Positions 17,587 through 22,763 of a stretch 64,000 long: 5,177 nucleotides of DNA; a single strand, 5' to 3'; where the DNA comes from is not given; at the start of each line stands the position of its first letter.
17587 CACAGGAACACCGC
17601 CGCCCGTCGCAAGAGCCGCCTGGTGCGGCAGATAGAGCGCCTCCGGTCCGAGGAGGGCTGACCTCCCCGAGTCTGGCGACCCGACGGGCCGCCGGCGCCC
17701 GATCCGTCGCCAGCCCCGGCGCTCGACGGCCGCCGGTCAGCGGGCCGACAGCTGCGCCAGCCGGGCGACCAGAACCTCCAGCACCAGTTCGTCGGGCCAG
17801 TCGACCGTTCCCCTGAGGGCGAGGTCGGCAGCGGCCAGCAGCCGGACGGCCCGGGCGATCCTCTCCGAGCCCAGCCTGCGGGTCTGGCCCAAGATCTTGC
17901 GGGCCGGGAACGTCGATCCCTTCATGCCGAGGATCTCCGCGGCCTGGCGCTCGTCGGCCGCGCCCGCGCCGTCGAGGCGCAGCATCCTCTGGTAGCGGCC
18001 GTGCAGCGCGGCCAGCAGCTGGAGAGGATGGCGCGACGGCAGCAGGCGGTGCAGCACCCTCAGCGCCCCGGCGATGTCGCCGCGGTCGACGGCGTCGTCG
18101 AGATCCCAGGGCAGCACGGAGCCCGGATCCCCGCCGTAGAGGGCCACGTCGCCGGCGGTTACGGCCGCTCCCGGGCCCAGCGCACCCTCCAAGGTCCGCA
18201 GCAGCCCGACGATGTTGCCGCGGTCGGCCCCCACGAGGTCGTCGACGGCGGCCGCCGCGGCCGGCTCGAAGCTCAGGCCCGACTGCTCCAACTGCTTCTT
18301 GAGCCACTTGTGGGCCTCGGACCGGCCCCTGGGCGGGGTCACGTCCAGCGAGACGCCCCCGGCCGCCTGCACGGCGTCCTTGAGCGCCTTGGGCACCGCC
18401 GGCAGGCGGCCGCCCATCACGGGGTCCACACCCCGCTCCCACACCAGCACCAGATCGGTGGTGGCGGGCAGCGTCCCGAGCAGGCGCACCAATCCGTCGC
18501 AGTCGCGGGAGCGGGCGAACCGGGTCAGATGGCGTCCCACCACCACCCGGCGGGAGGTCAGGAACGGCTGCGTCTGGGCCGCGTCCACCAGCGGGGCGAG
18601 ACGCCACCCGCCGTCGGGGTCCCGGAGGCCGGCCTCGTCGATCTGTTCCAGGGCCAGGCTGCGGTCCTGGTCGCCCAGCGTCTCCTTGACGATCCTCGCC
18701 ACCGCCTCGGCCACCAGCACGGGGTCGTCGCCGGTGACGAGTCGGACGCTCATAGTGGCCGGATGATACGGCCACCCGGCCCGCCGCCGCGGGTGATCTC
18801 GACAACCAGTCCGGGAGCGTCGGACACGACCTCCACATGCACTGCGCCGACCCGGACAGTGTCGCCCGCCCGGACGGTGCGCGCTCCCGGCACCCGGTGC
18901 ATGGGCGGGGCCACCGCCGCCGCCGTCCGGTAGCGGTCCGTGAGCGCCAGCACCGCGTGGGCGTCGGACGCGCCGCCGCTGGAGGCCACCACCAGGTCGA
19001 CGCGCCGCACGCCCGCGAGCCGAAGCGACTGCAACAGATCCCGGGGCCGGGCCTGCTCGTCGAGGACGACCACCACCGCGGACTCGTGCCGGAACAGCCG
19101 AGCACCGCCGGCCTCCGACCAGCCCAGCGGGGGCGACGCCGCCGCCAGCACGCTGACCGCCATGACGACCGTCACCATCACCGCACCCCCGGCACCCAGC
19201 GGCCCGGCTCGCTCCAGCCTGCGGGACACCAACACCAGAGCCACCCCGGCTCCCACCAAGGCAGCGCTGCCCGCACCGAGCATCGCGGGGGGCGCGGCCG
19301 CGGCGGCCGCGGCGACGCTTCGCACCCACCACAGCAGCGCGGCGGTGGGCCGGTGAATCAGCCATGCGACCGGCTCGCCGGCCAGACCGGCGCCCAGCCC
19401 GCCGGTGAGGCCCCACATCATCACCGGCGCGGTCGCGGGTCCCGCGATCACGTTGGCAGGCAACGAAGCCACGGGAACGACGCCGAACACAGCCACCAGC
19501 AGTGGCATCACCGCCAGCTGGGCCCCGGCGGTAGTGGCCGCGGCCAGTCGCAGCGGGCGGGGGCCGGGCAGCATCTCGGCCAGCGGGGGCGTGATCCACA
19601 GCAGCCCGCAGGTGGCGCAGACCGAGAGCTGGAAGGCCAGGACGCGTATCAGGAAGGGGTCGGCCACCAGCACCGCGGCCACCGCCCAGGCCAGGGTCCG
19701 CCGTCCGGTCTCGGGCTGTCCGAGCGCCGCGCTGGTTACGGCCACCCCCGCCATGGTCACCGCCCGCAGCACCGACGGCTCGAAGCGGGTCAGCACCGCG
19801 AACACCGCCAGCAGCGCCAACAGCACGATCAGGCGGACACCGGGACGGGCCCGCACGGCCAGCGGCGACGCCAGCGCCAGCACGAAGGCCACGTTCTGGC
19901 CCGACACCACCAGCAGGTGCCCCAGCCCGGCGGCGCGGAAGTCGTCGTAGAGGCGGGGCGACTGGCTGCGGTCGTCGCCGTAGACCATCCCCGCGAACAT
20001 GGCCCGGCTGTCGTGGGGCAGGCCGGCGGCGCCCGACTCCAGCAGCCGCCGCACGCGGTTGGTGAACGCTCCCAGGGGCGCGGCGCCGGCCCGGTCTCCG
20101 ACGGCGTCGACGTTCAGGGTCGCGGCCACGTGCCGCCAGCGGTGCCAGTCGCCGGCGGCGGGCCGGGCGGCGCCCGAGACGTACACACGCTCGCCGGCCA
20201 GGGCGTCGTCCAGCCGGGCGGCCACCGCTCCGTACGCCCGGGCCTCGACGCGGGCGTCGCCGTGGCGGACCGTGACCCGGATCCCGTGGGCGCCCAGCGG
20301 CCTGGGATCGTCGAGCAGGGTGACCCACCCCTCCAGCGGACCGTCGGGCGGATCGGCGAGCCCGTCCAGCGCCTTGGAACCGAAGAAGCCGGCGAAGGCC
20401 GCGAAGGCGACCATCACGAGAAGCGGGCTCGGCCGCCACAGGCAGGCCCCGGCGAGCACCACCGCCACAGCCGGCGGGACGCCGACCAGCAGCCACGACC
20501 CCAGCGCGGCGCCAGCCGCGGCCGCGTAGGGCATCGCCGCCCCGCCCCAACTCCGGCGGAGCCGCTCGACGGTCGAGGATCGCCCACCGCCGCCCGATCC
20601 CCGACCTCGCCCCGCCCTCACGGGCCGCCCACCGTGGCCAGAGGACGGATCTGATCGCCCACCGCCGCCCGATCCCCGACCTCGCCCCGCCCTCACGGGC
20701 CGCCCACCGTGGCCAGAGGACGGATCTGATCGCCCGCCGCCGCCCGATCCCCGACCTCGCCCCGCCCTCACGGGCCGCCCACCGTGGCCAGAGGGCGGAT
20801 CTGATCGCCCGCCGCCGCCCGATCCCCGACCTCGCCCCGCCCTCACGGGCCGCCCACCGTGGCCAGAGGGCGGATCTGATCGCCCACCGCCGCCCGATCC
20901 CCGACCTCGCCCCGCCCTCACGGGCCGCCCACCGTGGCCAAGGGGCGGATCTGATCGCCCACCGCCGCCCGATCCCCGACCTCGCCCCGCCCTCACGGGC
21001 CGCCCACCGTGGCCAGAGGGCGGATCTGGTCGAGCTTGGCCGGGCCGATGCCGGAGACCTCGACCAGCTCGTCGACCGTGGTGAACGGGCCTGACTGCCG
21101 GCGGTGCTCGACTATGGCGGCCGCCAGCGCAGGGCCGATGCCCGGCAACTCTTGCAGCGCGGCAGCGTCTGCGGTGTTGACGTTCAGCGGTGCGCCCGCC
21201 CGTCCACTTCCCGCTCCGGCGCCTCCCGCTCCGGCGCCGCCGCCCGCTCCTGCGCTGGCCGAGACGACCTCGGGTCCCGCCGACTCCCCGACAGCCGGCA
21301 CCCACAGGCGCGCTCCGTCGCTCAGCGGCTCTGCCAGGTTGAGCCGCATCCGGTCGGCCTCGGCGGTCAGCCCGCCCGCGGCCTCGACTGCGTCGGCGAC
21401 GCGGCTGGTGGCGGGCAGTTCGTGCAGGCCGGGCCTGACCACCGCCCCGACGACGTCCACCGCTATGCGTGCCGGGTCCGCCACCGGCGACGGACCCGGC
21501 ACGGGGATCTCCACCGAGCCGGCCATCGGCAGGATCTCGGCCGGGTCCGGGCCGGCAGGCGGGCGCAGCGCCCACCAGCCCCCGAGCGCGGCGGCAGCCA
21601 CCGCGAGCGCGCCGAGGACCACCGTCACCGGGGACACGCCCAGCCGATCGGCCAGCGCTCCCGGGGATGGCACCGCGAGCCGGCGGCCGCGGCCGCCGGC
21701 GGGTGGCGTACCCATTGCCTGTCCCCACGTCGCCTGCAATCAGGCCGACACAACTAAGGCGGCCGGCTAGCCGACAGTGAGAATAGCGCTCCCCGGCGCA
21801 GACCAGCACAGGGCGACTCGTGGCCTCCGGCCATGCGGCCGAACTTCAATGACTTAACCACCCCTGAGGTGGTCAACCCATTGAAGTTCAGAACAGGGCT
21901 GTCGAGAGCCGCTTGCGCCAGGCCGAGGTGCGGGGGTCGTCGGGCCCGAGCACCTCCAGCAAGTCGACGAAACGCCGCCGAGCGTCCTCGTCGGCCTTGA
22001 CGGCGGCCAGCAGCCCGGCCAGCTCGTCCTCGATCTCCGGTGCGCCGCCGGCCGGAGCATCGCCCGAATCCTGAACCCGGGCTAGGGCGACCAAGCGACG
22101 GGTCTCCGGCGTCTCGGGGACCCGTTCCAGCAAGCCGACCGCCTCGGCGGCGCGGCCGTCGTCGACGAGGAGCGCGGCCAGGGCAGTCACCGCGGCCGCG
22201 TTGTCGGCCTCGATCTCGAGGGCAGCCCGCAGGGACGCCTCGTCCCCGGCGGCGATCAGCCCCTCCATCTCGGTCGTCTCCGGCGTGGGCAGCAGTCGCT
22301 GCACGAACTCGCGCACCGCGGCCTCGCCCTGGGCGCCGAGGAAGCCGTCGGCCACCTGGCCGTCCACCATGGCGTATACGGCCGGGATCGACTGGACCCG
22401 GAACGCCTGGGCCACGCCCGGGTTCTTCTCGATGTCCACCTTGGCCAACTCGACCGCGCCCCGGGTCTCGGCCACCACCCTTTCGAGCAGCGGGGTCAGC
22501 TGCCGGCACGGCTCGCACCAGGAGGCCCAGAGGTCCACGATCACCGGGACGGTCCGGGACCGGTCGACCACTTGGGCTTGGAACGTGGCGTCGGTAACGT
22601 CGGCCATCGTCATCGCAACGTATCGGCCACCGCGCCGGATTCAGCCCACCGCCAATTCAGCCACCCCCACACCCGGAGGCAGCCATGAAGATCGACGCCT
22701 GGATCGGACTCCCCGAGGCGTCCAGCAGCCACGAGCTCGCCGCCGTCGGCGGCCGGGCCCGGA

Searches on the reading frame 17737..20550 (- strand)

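Call 25: search_protein_families(library=pfam, proteins=[window:17737-20550:-], max_evalue=0.001)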
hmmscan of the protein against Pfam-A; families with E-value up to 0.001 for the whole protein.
window:17737-20550:- (937 aa): 1 family
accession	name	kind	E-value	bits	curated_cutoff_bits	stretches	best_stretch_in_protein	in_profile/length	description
PF21694.2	DNA_pol3_delta_C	-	5.6e-05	23.6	27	1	816-930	6-120/121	DNA polymerase III delta subunit, C-terminal domain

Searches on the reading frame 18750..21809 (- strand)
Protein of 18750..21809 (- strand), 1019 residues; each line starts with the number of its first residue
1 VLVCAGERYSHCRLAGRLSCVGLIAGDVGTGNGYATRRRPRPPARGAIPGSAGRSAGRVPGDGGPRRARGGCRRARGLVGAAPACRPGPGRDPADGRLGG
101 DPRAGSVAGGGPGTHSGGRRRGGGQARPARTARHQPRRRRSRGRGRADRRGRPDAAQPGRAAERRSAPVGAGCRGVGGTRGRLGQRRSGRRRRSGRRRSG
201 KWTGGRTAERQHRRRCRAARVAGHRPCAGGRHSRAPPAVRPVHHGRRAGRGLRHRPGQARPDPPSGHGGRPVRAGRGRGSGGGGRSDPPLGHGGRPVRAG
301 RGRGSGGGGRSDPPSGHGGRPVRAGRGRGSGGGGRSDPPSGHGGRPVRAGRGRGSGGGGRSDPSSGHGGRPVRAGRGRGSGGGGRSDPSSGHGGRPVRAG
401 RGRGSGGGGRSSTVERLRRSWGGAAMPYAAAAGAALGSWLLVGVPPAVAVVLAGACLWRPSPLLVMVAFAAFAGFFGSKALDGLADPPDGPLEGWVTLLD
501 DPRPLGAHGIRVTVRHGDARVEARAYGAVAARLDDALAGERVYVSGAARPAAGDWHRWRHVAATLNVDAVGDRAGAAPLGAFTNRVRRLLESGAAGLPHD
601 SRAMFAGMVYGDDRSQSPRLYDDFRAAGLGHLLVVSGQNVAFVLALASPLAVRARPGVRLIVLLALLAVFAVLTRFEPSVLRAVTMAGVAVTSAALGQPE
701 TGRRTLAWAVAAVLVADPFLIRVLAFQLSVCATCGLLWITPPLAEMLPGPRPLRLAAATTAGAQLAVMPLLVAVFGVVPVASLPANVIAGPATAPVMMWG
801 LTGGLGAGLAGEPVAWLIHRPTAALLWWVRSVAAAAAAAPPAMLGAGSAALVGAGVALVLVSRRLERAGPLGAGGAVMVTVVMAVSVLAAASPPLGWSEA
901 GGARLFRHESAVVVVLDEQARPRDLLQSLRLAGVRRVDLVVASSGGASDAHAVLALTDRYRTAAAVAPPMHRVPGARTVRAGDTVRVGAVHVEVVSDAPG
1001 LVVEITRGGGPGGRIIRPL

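Call 25: search_protein_families(library=pfam, proteins=[window:18750-21809:-], max_evalue=0.001)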
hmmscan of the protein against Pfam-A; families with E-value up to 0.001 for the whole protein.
window:18750-21809:- (1019 aa): 1 family
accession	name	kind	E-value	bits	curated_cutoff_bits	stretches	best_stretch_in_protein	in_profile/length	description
PF03772.21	Competence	-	2.3e-40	139.1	23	1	608-856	1-255/270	Competence protein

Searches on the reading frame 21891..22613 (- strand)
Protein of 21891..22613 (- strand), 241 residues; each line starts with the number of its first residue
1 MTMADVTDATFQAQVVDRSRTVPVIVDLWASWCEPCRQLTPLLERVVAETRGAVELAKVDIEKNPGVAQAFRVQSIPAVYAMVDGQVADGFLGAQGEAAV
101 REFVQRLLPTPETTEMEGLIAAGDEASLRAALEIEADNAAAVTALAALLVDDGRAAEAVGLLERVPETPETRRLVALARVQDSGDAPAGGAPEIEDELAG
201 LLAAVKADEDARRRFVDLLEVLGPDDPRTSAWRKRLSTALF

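Call 25: search_protein_families(library=pfam, proteins=[window:21891-22613:-], max_evalue=0.001)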
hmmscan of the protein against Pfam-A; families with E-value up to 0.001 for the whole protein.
window:21891-22613:- (241 aa): 6 families
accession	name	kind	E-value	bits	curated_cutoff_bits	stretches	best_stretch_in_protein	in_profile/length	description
PF00085.26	Thioredoxin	-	4.2e-21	75.3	23.5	1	4-105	3-102/103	Thioredoxin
PF14561.12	TPR_20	-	4.6e-12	46.5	25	1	207-241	56-90/90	Tetratricopeptide repeat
PF14559.12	TPR_19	-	9.2e-05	23.1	25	1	126-170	12-56/68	Tetratricopeptide repeat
PF13192.12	Thioredoxin_3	-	0.00012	22.5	24.8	1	31-88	8-60/76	Thioredoxin domain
PF13905.12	Thioredoxin_8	-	0.00026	21.7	27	1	23-64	3-46/94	Thioredoxin-like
PF12680.13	SnoaL_2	-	0.00095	20.2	27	0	94-157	33-101/102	SnoaL-like domain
